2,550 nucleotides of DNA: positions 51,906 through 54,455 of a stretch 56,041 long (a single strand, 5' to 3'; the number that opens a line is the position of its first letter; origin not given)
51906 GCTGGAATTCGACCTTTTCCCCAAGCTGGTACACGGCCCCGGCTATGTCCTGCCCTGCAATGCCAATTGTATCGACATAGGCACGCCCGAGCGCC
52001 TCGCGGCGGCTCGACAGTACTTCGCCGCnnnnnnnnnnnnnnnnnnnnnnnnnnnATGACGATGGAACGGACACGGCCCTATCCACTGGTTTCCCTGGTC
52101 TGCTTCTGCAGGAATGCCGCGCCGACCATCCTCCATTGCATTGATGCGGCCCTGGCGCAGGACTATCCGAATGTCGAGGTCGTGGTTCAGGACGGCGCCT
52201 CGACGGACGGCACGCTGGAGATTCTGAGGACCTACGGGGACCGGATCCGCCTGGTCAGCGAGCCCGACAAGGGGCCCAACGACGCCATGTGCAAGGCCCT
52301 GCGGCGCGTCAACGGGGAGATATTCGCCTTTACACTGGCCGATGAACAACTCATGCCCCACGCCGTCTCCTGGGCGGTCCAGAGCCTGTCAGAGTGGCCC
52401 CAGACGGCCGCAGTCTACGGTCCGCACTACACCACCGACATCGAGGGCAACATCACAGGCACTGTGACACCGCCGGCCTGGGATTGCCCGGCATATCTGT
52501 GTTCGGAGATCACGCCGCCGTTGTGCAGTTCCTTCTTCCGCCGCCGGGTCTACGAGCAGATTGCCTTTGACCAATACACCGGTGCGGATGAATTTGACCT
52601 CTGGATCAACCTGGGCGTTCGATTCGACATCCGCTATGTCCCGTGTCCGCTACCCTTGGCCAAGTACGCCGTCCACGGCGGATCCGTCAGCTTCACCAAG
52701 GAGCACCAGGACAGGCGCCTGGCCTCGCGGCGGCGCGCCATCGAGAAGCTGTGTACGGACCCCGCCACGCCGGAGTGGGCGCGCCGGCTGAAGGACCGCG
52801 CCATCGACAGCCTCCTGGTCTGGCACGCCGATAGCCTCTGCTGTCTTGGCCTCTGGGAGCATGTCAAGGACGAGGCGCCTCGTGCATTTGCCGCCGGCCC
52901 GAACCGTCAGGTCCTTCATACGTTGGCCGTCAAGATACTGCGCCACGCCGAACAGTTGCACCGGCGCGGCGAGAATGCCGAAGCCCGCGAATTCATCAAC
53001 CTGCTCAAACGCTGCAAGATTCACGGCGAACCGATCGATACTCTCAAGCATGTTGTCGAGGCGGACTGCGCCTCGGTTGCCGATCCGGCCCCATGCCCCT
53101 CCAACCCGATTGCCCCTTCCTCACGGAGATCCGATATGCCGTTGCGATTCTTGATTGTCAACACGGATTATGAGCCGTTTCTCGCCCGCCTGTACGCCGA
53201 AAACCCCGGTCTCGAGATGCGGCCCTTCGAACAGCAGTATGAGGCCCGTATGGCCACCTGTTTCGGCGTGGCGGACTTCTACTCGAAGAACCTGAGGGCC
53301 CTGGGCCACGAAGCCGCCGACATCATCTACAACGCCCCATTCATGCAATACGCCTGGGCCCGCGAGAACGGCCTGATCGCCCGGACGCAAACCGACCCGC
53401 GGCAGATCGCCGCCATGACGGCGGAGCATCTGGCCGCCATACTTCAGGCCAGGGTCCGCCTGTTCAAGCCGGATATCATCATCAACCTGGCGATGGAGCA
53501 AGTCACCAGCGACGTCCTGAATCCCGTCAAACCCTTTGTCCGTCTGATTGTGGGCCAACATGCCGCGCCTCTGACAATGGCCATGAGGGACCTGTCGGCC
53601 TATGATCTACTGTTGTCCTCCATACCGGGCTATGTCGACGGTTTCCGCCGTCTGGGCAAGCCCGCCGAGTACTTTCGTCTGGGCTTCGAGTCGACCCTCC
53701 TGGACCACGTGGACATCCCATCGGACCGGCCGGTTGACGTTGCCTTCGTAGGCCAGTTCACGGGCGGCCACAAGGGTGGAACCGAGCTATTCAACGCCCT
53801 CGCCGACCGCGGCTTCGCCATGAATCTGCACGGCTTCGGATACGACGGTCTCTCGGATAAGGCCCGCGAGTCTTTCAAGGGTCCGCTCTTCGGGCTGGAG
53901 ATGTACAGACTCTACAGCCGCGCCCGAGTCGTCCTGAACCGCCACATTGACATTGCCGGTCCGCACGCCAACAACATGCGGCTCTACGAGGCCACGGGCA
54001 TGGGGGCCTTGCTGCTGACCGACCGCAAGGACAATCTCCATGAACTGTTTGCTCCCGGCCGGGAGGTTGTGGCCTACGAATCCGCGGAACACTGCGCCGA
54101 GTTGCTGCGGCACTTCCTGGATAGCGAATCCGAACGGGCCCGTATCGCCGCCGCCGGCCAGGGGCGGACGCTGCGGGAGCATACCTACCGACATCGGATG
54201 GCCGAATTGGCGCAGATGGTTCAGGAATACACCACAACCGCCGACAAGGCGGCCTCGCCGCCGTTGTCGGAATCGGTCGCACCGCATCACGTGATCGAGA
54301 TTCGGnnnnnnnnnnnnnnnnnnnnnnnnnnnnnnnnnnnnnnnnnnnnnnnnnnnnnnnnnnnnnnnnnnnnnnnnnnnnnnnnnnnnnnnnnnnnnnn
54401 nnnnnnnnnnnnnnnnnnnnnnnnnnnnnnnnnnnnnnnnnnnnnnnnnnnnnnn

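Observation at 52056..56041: Open frame of at least 1,328 codons, absent from the ORF track, fusing five glycan-tailoring modules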

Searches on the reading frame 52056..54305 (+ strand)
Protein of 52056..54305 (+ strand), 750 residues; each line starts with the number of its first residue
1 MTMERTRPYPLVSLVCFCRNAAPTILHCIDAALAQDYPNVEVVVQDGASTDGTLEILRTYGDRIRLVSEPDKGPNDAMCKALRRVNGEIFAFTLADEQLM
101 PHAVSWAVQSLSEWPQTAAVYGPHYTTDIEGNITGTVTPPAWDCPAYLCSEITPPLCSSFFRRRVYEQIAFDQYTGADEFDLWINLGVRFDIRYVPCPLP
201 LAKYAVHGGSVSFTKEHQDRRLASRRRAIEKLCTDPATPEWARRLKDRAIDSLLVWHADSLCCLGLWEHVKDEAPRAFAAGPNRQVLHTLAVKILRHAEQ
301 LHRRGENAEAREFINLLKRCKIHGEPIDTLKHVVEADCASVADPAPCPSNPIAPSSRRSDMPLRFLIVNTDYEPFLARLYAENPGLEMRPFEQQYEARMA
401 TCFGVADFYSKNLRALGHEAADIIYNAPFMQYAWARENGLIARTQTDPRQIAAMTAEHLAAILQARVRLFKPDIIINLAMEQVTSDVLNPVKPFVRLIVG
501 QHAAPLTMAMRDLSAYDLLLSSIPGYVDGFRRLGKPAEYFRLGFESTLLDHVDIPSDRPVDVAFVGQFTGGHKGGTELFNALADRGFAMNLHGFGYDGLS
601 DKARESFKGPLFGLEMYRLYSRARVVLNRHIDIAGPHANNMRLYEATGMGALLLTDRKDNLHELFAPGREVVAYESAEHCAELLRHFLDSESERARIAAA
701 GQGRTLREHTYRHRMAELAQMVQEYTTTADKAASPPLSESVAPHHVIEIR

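Call 54: predict_structure(alignment_id=A1)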
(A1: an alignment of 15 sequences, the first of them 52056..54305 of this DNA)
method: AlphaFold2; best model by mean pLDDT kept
length: 750 residues; sequences in the alignment: 15
mean_pLDDT: 65.7   pTM: 0.45
mean pLDDT of the five models: 65.7, 64.3, 63.5, 60.5, 58.5
residues with pLDDT >= 90: 101; 70-90: 261; 50-70: 163; < 50: 225
segments of 3 or more residues with pLDDT < 50: 1-6, 174-176, 342-361, 403-406, 500-558, 570-574, 611-618, 620-681, 701-703, 708-718, 720-722, 724-726, 728-750
pLDDT, mean of each block of 10 residues (from residue 1): 53 77 70 86 68 67 61 70 86 80 94 92 84 85 91 86 84 60 87 93 68 76 87 87 92 90 87 89 77 91 86 89 81 72 37 31 72 75 87 82 53 63 82 81 63 67 83 70 67 59 34 32 33 37 34 39 53 54 62 72 79 45 39 31 29 33 42 35 49 54 47 47 48 44 42
secondary structure, 60 per line:
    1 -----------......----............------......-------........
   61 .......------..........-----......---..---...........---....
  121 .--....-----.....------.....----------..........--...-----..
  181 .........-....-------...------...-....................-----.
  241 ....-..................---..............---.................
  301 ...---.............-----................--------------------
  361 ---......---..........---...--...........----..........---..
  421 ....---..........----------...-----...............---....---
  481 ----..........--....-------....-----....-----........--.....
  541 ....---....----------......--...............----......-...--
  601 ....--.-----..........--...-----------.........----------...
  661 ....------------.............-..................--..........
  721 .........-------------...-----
elements in order (helices of 4 or more, strands of 3 or more residues): E12-17 H22-33 E40-45 H53-63 E64-67 H74-83 E89-94 H103-113 E117-121 E124-127 E133-137 H144-148 E159-162 H163-168 H179-189 E191-194 E202-204 H215-234 H240-244 H246-263 H267-280 H284-303 H307-319 H325-340 E364-369 H373-382 H391-401 H406-415 E419-424 H428-437 H456-470 E474-477 H485-494 E497-500 H508-511 H517-520 H526-533 H536-544 H548-551 E562-567 H570-584 E589-594 H601-604 H613-622 E625-627 H639-647 H658-664 H677-689 H691-708 H711-729

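Call 58: fold_search(model_id=the predicted structure, library=pdb)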
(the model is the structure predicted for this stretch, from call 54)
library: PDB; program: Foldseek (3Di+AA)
matches with E <= 10: 1350; with E <= 0.001: 256
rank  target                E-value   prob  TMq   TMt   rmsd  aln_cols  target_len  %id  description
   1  6p61_A                2.6e-12  1.00  0.23  0.83   3.0       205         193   23  Structure of a Glycosyltransferase from Leptospira borgpetersenii serovar Hardjo-bovis (strain JB197) (released 2019-07-10)
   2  9oml_B                5.4e-12  1.00  0.27  0.67  11.8       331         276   18  WrtF fucosyltransferase - acetylated trisaccharide acceptor (released 2025-10-29)
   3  6p61_B                7.9e-12  1.00  0.23  0.81   3.6       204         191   24  Structure of a Glycosyltransferase from Leptospira borgpetersenii serovar Hardjo-bovis (strain JB197) (released 2019-07-10)
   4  2z87_B                8.3e-12  1.00  0.27  0.34   3.0       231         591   23  Crystal structure of chondroitin polymerase from Escherichia coli strain K4 (K4CP) complexed with UDP-GalNAc and UDP (released 2008-09-16)
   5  6p61_C                9.2e-12  1.00  0.23  0.82   3.4       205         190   24  Structure of a Glycosyltransferase from Leptospira borgpetersenii serovar Hardjo-bovis (strain JB197) (released 2019-07-10)
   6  1h7q                  1.0e-11  1.00  0.24  0.66   6.9       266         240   17  dTDP-MANGANESE COMPLEX OF SPSA FROM BACILLUS SUBTILIS (released 2001-12-13)
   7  9omh_A                1.2e-11  1.00  0.26  0.66  11.7       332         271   17  WrtF fucosyltransferase - Apo (released 2025-10-29)
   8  2z86_B                1.3e-11  1.00  0.26  0.33   3.2       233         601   22  Crystal structure of chondroitin polymerase from Escherichia coli strain K4 (K4CP) complexed with UDP-GlcUA and UDP (released 2008-09-16)
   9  9omk_B                1.6e-11  1.00  0.25  0.67   8.3       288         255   18  WrtF fucosyltransferase - trisaccharide acceptor (released 2025-10-29)
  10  9omm_B                2.0e-11  1.00  0.26  0.66  11.5       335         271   17  WrtF fucosyltransferase - tetrasaccharide product (released 2025-10-29)
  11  1qg8                  2.0e-11  1.00  0.23  0.65   6.9       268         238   18  NATIVE (MAGNESIUM-CONTAINING) SPSA FROM BACILLUS SUBTILIS (released 2000-04-21)
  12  1h7l                  2.4e-11  1.00  0.23  0.66   4.2       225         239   18  dTDP-MAGNESIUM COMPLEX OF SPSA FROM BACILLUS SUBTILIS (released 2001-12-13)
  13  9omh_D                2.4e-11  1.00  0.26  0.66  11.8       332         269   17  WrtF fucosyltransferase - Apo (released 2025-10-29)
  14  9omn_B                2.8e-11  1.00  0.26  0.67  12.1       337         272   17  WrtF fucosyltransferase - GDP-2-deoxy-2-fluoro-beta-L-fucose (released 2025-10-29)
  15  9omj_A                4.7e-11  1.00  0.26  0.65  11.7       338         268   18  WrtF fucosyltransferase - GDP-beta-L-fucose (released 2025-10-29)
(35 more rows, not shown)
